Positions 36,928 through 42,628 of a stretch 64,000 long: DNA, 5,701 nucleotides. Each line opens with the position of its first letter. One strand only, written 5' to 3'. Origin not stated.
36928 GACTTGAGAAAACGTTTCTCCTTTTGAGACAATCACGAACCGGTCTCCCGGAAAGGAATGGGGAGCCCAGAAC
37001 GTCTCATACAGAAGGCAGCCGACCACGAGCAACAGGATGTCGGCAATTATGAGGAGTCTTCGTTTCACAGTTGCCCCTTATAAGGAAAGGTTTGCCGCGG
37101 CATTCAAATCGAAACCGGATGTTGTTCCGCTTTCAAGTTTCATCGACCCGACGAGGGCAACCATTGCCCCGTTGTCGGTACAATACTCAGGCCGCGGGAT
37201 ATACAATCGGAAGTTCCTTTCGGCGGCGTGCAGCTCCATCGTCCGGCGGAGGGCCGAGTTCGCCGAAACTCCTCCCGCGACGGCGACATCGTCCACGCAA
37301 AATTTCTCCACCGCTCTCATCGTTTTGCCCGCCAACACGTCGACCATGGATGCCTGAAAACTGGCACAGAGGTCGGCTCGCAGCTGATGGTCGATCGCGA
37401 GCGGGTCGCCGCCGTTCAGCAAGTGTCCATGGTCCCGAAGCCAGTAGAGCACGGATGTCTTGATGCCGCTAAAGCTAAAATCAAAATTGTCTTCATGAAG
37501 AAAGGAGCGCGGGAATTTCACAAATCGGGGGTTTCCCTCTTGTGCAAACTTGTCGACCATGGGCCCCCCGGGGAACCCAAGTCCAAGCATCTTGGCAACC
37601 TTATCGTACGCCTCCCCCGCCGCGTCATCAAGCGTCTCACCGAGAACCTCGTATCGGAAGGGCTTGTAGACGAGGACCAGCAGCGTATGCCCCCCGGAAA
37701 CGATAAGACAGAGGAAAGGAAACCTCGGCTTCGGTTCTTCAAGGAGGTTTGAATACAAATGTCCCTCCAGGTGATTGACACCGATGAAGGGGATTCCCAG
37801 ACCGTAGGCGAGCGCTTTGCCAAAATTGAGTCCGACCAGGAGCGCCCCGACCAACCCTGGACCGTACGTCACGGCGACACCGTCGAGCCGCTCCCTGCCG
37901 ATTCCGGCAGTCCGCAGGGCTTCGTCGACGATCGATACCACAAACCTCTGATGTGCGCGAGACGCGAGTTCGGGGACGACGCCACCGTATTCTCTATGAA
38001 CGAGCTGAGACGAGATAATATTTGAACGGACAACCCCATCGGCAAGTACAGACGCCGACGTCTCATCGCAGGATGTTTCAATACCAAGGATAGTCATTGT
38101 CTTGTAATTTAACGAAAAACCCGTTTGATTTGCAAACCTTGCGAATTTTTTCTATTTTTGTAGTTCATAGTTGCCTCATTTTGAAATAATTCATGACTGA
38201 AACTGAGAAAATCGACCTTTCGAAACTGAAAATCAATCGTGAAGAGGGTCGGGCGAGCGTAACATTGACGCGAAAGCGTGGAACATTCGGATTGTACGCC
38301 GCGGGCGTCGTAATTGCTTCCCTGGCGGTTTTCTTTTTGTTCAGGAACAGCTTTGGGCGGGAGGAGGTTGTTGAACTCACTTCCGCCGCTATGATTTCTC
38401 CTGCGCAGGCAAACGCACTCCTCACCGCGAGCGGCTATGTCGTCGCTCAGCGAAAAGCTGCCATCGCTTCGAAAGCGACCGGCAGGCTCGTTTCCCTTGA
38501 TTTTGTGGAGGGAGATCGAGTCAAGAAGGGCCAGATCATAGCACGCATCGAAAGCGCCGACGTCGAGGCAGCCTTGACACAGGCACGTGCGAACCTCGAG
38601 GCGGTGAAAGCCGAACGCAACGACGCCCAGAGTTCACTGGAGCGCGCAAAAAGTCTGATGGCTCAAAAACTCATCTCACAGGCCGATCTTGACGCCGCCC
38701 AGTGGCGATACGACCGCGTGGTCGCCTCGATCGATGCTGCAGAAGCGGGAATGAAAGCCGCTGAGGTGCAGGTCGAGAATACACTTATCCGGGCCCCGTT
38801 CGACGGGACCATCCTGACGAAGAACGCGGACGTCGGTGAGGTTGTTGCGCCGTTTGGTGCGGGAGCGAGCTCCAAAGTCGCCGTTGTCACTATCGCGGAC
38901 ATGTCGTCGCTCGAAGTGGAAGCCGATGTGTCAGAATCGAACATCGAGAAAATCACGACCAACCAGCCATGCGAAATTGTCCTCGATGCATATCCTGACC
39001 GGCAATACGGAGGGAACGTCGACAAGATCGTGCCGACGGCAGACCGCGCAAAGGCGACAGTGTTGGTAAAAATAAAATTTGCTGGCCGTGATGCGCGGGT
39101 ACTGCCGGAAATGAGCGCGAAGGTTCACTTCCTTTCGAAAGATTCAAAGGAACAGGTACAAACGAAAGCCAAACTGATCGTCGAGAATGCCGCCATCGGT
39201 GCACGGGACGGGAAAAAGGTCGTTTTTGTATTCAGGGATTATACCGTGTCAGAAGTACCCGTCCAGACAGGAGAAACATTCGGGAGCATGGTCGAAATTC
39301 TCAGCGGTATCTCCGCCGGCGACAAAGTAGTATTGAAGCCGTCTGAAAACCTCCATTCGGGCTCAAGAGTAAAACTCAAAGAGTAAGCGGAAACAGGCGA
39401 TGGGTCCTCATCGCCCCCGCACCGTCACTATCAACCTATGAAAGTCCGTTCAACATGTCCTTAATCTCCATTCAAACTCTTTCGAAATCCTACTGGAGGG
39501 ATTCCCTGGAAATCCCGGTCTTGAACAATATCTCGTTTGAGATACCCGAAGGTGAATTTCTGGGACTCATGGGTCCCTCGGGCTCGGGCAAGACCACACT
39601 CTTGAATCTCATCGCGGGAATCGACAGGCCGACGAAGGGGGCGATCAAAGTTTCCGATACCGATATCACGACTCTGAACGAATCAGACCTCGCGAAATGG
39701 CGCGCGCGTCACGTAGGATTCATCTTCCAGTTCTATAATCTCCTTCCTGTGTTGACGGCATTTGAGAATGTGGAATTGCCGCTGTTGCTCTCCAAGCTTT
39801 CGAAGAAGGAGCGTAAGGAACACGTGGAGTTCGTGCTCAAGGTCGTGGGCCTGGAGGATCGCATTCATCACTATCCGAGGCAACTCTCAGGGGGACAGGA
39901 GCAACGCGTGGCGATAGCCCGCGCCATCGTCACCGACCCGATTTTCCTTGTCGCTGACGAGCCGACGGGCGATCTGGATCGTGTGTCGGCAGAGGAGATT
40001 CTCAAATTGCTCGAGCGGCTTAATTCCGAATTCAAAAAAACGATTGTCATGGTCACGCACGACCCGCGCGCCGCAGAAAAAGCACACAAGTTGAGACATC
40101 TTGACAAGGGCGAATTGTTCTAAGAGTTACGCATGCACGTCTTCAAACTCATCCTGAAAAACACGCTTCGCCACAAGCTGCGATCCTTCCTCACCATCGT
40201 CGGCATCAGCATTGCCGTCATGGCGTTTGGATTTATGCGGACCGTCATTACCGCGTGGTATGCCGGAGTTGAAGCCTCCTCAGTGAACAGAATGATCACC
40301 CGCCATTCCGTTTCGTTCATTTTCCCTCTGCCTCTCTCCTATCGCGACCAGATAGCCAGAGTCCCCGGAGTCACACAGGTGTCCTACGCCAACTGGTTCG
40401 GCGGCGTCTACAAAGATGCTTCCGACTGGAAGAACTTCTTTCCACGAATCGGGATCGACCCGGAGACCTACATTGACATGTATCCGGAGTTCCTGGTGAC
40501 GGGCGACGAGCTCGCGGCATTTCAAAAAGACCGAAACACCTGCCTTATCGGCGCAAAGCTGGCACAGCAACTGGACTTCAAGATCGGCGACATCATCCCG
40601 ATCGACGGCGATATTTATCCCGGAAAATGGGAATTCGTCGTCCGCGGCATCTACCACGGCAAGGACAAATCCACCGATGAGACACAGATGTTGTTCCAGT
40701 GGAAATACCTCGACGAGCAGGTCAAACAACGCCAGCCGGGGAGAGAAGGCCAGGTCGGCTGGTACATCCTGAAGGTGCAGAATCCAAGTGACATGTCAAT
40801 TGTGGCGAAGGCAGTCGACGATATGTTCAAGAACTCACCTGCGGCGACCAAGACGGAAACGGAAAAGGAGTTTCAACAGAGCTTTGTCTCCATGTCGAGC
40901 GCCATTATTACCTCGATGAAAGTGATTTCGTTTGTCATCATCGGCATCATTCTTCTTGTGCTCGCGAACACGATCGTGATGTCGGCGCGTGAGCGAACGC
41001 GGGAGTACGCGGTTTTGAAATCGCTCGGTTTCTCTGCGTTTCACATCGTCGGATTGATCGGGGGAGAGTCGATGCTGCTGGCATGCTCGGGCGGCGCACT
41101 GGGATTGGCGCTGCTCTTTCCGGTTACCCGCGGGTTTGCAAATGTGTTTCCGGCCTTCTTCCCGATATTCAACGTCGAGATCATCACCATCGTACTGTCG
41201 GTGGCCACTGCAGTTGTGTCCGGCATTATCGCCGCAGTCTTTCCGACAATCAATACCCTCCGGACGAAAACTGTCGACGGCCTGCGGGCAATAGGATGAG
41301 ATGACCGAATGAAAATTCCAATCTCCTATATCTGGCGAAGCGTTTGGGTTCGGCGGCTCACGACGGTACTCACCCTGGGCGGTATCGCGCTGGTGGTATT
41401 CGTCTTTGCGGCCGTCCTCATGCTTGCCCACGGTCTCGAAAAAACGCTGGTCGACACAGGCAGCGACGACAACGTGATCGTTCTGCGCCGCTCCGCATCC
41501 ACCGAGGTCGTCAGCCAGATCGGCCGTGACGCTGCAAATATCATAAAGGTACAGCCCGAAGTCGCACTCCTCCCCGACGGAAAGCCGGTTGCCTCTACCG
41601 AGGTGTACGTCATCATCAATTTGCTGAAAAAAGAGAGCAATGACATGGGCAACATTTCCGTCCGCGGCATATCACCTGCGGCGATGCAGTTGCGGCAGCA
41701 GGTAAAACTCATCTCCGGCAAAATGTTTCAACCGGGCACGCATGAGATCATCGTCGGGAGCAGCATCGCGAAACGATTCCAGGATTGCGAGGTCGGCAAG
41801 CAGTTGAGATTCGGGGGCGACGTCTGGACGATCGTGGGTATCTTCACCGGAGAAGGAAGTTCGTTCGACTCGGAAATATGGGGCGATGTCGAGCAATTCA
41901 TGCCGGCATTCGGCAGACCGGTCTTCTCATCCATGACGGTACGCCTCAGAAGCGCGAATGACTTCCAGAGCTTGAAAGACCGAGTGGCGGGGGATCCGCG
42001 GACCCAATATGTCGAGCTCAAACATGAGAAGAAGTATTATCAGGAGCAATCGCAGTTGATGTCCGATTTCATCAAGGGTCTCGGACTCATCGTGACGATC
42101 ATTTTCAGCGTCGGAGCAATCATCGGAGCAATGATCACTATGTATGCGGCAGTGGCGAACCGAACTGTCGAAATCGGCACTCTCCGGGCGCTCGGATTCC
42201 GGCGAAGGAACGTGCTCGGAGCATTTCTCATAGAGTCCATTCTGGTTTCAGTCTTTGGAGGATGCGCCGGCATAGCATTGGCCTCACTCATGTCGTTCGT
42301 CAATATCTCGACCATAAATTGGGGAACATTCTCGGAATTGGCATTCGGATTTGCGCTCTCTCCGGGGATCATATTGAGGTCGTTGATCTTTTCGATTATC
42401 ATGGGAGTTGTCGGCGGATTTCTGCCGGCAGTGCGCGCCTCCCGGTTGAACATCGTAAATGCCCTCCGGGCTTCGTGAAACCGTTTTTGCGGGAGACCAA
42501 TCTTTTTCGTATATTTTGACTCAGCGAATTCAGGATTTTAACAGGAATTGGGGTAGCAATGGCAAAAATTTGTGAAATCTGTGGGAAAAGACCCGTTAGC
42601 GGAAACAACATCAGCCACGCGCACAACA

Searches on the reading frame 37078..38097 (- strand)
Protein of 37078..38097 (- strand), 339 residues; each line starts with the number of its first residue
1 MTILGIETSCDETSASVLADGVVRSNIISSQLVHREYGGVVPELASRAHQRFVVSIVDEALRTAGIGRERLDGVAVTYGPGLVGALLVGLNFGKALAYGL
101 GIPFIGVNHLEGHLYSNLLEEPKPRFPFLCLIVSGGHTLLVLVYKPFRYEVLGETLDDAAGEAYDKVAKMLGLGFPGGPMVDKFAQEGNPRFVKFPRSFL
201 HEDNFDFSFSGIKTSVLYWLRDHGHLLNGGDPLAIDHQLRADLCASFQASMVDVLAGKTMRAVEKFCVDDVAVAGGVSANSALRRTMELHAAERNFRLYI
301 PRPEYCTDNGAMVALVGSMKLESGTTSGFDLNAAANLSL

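Call 42: search_protein_families(library=pfam, proteins=[window:37078-38097:-], max_evalue=0.001)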
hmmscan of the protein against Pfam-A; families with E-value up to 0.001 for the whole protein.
window:37078-38097:- (339 aa): 2 families
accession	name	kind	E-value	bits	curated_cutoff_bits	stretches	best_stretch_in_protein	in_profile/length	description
PF00814.31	TsaD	-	4e-95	318.9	24.8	1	23-314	2-263/264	tRNA N6-adenosine threonylcarbamoyltransferase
PF22521.2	HypF_C_2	-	6.4e-06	26.6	27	1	240-310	166-236/241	Carbamoyltransferase, Kae1-like Domain, second subdomain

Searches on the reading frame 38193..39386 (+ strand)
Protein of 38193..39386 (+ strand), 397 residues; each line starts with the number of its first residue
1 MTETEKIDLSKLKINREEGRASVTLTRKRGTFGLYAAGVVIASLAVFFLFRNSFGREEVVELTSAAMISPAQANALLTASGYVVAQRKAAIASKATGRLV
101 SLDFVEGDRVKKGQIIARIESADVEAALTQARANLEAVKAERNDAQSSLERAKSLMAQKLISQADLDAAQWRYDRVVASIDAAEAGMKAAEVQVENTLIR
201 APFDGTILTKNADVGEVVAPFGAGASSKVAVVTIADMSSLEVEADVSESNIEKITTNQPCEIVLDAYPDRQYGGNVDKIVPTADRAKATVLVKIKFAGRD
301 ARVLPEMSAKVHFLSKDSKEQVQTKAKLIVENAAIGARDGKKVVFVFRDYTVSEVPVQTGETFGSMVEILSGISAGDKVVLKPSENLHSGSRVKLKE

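Call 42: search_protein_families(library=pfam, proteins=[window:38193-39386:+], max_evalue=0.001)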
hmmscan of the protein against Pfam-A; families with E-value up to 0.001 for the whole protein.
window:38193-39386:+ (397 aa): 4 families
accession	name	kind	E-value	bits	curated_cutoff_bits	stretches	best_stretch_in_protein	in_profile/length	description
PF16576.10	HlyD_D23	-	2.7e-24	86.1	30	1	78-309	7-214/214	Barrel-sandwich domain of CusB or HlyD membrane-fusion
PF13437.12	HlyD_3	-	3.6e-17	63.5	22.2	1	199-299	2-96/106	HlyD family secretion protein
PF13533.13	Biotin_lipoyl_2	-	8.9e-06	25.8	29.8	1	90-120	2-32/32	Biotin-lipoyl like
PF00529.27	CusB_dom_1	-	0.00051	20.7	26.5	0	122-292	12-50/89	Cation efflux system protein CusB domain 1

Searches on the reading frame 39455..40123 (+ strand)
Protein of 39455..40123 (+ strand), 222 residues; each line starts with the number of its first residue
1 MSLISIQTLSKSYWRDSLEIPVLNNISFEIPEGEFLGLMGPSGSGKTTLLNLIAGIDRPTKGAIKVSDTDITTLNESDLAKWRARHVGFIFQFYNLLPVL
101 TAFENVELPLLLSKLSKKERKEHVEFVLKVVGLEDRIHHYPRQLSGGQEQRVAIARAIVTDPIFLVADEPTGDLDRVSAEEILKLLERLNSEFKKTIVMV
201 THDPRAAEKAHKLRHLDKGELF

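Call 43: search_protein_families(library=pfam, proteins=[window:39455-40123:+], max_evalue=0.001)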
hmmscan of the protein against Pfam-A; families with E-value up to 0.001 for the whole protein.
window:39455-40123:+ (222 aa): 2 families
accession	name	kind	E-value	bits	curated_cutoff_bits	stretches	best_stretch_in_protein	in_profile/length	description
PF00005.33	ABC_tran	-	2.5e-37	128.9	25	1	23-171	1-136/137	ABC transporter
PF02463.25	SMC_N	-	0.00025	21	40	0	141-215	134-210/220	RecF/RecN/SMC N terminal domain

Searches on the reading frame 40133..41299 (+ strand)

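Call 42: search_protein_families(library=pfam, proteins=[window:40133-41299:+], max_evalue=0.001)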
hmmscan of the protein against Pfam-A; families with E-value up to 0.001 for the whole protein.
window:40133-41299:+ (388 aa): 2 families
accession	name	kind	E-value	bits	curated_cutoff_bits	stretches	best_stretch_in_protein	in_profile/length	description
PF02687.27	FtsX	-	2.2e-13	50.7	25.5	1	264-378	2-118/120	FtsX-like permease C-terminal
PF12704.14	MacB_PCD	-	1.6e-11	45.3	27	1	18-229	1-205/207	MacB-like periplasmic core domain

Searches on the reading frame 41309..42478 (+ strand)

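Call 42: search_protein_families(library=pfam, proteins=[window:41309-42478:+], max_evalue=0.001)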
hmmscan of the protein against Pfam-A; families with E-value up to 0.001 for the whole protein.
window:41309-42478:+ (389 aa): 2 families
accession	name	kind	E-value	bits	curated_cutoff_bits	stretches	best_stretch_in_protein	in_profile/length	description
PF12704.14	MacB_PCD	-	1e-19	72.1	27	1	19-226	1-204/207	MacB-like periplasmic core domain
PF02687.27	FtsX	-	1.6e-14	54.4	25.5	1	261-382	2-120/120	FtsX-like permease C-terminal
